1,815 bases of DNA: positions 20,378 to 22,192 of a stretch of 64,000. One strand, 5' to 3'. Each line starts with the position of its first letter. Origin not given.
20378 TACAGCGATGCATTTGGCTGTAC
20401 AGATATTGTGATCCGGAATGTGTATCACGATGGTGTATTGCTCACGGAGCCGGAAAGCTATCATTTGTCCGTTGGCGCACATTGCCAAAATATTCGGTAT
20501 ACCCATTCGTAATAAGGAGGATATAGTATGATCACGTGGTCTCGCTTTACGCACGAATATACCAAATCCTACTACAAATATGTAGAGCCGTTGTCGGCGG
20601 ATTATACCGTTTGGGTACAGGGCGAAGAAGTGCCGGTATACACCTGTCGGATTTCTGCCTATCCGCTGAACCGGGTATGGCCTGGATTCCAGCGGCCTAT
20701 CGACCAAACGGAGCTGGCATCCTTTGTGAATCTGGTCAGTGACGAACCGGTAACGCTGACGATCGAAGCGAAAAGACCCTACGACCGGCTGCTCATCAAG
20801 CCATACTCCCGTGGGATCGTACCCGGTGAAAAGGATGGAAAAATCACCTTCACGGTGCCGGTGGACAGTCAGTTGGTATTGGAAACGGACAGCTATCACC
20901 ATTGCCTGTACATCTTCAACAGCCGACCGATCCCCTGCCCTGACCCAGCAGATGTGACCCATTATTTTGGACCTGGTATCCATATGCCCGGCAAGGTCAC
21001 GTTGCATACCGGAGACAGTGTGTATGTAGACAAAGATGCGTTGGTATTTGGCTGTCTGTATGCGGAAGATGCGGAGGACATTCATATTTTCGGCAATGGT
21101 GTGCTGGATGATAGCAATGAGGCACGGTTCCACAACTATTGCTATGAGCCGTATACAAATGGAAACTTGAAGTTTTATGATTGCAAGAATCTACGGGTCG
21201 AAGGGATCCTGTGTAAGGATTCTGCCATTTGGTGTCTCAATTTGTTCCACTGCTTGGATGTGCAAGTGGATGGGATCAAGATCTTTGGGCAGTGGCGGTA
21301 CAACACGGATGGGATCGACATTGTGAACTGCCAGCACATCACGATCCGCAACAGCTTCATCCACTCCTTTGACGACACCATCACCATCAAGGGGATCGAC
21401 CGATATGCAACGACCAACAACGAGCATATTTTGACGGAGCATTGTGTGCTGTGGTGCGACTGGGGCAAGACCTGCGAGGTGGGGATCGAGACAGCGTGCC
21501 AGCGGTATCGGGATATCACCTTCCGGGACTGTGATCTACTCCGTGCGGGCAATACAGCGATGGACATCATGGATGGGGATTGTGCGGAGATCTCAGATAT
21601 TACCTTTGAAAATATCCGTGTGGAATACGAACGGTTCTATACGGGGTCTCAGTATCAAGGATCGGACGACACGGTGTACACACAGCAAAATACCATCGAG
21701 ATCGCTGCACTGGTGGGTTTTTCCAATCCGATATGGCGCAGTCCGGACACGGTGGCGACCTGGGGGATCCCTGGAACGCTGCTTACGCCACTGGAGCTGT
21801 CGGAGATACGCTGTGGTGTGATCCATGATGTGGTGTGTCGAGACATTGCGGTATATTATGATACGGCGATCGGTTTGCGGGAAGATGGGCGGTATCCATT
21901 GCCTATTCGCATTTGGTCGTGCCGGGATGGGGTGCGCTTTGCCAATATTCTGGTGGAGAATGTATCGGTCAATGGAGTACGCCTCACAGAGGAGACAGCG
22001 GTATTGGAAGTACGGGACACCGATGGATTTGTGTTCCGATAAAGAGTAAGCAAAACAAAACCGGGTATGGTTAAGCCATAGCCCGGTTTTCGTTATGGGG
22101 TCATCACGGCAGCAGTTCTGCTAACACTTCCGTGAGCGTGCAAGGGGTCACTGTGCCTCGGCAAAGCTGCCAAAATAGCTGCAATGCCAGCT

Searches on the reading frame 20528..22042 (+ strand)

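Call 66: search_protein_families(library=pfam, proteins=[window:20528-22042:+], max_evalue=0.00001)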
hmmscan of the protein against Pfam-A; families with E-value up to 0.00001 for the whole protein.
window:20528-22042:+ (504 aa): 1 family
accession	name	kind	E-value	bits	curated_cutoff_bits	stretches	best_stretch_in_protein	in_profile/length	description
PF00295.23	Glyco_hydro_28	-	2.7e-14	53.4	22.9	1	183-366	59-241/324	Glycosyl hydrolases family 28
